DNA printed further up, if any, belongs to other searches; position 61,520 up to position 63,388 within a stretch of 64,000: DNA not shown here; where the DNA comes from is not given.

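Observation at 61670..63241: GC-richer secreted M23 peptidase lipoprotein with large unknown C-terminal domain, inserted right after tRNA genes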

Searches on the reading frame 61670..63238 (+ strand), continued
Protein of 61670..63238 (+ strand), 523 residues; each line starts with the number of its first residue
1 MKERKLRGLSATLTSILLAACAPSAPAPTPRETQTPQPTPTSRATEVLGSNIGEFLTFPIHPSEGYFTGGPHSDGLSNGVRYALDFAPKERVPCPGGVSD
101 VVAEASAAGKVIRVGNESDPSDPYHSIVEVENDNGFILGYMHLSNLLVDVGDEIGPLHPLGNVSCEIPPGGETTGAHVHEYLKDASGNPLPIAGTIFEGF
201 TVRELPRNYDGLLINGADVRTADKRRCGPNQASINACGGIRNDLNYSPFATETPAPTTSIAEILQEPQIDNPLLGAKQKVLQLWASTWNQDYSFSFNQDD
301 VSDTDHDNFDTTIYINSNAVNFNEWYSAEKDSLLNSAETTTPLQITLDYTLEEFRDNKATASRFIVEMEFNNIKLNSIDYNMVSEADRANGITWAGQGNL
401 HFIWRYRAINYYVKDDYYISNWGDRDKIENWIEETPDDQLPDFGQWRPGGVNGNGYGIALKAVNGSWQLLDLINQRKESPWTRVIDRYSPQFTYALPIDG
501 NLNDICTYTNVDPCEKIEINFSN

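Call 78: search_protein_families(library=ncbifam, proteins=[L002:11622-13565:+, L002:13582-16785:-, L002:16849-18135:+], max_evalue=1)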
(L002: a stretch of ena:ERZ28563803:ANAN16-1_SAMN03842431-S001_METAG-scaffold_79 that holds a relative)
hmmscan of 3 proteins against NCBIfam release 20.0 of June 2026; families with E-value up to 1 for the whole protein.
L002:11622-13565:+ (648 aa): 1 family
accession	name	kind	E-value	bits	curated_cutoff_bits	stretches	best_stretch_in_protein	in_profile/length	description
NF041742.1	WGxxGxxG_fam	subfamily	0.032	14.8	35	1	1-47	1-47/69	WGxxGxxG family protein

L002:13582-16785:- (1067 aa): 0 families

L002:16849-18135:+ (429 aa): 40 families (the best 25 are shown)
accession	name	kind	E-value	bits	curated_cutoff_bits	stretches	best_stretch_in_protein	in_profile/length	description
NF045944.1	ResRegRpaBCyano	equivalog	2.4e-13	50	330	1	352-427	153-227/229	response regulator transcription factor RpaB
TIGR02154.1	PhoB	equivalog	3.2e-11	43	296.2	1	352-427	154-225/226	phosphate regulon transcriptional regulator PhoB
NF053854.1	RespRegPhoBBctds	equivalog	7.8e-11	41.8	270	1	349-427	152-224/225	two-component system response regulator PhoB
NF033117.2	vanR_ACDEGLN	exception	2.3e-10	40.4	350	1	352-426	153-224/226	VanR-ABDEGLN family response regulator transcription factor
NF008078.0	PRK10816.1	equivalog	4.7e-10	39.3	336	1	338-427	135-220/223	two-component system response regulator PhoP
NF040689.1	MtrAB_MtrA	equivalog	5e-10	39.1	300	1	352-426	146-217/219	MtrAB system response regulator MtrA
NF007820.0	PRK10529.1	equivalog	1e-08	34.9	325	1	352-429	151-225/225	two-component system response regulator KdpE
NF040534.1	resp_reg_YycF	equivalog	1e-08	34.7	340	1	352-425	155-225/231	response regulator YycF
NF007005.1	PRK09468.1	equivalog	1.1e-08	34.8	331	1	350-429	157-233/237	osmolarity response regulator transcription factor OmpR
NF008378.0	PRK11173.1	equivalog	1.1e-08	34.7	334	1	351-428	159-233/238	two-component system response regulator ArcA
NF009037.0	PRK12370.1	equivalog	1.5e-08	33.5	589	1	356-428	39-106/553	HilA/EilA family virulence transcriptional regulator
NF007982.1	PRK10710.1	equivalog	2.3e-08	33.9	380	1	352-427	155-227/235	envelope stress response regulator BaeR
NF000404.1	vanR-D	exception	2.6e-08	33.7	500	1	352-426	158-229/232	vancomycin resistance response regulator transcription factor VanR-D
NF000403.1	vanR-C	exception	5.6e-08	32.6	480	1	353-425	158-227/231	vancomycin resistance response regulator transcription factor VanR-C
NF000401.1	vanR-A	exception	8.3e-08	31.9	500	1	352-427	156-229/231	vancomycin resistance response regulator transcription factor VanR-A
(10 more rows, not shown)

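Call 82: list_cluster_members(proteins=[P0007, P0008, P0003, P0015, P0016, P0027, P0048, P0051, P0055, P0031])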
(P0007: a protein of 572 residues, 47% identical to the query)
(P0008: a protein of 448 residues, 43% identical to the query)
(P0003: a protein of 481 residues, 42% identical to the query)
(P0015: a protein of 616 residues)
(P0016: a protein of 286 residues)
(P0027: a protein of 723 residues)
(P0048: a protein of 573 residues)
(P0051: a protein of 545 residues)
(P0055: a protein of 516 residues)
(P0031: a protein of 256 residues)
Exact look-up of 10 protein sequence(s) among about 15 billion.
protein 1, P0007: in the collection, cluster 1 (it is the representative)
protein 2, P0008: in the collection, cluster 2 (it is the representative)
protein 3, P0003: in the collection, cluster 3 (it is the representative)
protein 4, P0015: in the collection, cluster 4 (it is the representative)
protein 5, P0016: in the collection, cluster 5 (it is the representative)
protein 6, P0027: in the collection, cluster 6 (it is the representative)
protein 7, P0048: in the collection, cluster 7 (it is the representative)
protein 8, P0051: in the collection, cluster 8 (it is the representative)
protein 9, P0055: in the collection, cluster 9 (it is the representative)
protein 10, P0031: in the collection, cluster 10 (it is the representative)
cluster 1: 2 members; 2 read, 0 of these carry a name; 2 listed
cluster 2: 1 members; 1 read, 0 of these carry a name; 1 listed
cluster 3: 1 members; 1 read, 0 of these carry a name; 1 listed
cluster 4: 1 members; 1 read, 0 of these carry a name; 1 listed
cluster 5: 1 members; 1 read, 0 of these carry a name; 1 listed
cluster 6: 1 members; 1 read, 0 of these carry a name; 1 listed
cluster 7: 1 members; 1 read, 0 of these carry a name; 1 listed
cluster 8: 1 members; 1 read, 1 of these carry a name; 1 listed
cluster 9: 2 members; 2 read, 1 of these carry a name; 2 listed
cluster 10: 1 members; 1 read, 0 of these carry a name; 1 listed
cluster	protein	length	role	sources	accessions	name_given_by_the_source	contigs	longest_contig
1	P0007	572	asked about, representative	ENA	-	-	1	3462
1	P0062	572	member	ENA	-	-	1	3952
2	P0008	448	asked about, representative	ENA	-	-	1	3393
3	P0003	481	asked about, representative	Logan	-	-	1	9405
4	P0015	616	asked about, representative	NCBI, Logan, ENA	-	-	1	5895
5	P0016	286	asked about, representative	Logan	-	-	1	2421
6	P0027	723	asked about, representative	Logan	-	-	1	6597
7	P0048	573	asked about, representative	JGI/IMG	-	-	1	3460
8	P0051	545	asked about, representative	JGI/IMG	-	hypothetical protein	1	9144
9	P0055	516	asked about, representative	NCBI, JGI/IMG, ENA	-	hypothetical protein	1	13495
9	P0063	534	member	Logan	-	-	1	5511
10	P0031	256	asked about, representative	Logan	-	-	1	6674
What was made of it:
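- Tried and rejected: Further family members returned no names (call 82).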

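Call 93: find_homologous_proteins(query=A5, max_evalue=0.001)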
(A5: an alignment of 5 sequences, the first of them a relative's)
Query A5 (5 sequences) (648 aa, profile of the alignment): 668 proteins with E <= 0.001 among 8000 candidates; the best 120 are listed.
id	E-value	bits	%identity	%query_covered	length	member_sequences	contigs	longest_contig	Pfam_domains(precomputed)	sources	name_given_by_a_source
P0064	1.1e-283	961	47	80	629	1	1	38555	-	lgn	-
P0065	7.3e-281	951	100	100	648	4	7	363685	-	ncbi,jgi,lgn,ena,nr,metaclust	ncbi:MAG: hypothetical protein A2798_00410 [Candidatus Levybacteria bacterium RIFCSPHIGHO2_01_FULL_3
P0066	2.0e-280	950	53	84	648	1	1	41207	-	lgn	-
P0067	7.3e-215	733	52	100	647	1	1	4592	-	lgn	-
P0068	4.1e-208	711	55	78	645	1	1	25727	-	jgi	jgi:hypothetical protein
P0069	2.9e-207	708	53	88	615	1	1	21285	-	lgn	-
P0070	7.2e-195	667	44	97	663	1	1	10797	-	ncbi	-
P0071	3.1e-188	645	46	92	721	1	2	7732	-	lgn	-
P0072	2.7e-183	629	45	91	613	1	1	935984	-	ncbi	-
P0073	9.8e-182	624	48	79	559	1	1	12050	-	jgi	jgi:hypothetical protein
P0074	2.8e-178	612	47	81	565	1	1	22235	-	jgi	jgi:hypothetical protein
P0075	3.8e-170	586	57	35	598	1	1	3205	-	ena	-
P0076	2.8e-169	583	45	78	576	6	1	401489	-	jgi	jgi:hypothetical protein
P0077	5.3e-169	582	46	78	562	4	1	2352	-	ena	-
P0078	5.6e-169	582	37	98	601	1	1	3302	-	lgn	-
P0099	3.0e-159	550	43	77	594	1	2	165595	-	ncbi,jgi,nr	ncbi:hypothetical protein C4559_01370 [Candidatus Microgenomates bacterium]|nr:MAG: hypothetical pro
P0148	7.7e-152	525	37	83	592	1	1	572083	-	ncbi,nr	ncbi:hypothetical protein M1146_02745 [Patescibacteria group bacterium]|nr:hypothetical protein [Pat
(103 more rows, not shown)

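Call 94: find_encoding_contigs(protein=P0148, flank=9000, max_places=1)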
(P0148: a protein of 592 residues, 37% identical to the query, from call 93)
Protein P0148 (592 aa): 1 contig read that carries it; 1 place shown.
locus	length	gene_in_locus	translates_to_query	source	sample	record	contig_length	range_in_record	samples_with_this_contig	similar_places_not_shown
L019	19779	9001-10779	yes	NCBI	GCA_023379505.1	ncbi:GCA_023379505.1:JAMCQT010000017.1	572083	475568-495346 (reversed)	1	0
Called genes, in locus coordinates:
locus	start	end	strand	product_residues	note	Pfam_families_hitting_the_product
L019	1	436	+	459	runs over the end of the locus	PF13399:LytR_C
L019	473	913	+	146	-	PF01668:SmpB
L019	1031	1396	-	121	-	-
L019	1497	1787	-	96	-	PF01541:GIY-YIG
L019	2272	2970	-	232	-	PF18912:DZR_2 (weak), PF00156:Pribosyltran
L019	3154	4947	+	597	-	PF00122:E1-E2_ATPase, PF00702:Hydrolase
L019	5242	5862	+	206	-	-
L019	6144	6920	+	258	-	PF05175:MTS (weak), PF13847:Methyltransf_31, PF08241:Methyltransf_11, PF08242:Methyltransf_12 (weak), PF13649:Methyltransf_25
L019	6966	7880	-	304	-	PF25450:Rab11-FIP3 (weak)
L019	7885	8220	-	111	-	-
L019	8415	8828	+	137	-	PF00293:NUDIX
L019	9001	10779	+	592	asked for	-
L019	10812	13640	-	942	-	-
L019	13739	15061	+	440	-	PF00486:Trans_reg_C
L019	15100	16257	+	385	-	PF18895:T4SS_pilin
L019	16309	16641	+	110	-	PF18895:T4SS_pilin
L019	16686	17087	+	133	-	PF18895:T4SS_pilin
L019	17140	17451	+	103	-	PF18895:T4SS_pilin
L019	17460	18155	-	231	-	-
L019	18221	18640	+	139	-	PF18908:DUF5663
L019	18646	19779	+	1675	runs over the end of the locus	-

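Call 95: find_encoding_contigs(protein=P0099, flank=9000, max_places=1)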
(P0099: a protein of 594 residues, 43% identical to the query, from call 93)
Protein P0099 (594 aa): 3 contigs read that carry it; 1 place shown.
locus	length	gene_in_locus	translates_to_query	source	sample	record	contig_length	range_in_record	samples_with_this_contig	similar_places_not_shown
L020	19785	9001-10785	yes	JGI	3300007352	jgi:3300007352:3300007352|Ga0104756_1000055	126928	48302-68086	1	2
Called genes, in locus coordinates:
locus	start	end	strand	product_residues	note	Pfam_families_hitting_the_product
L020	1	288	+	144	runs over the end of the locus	PF01668:SmpB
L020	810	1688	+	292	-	-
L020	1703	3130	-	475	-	PF00704:Glyco_hydro_18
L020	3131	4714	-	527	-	PF22148:Fervidolysin_NPro-like, PF00082:Peptidase_S8, PF17957:Big_7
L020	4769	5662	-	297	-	PF18912:DZR_2 (weak), PF00156:Pribosyltran (weak)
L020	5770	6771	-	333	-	PF14528:LAGLIDADG_3 (weak)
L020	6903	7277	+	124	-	PF01687:Flavokinase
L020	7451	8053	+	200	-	-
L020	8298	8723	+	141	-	PF00293:NUDIX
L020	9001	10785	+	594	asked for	-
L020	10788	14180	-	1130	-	-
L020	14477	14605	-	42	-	-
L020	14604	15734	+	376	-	PF18895:T4SS_pilin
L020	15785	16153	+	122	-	PF05635:23S_rRNA_IVP, PF22296:bAvd (weak)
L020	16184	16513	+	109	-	PF18895:T4SS_pilin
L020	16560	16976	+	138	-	PF18895:T4SS_pilin (weak)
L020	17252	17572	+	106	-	PF18895:T4SS_pilin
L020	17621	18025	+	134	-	PF05635:23S_rRNA_IVP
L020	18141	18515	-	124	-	-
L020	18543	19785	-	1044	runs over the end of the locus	-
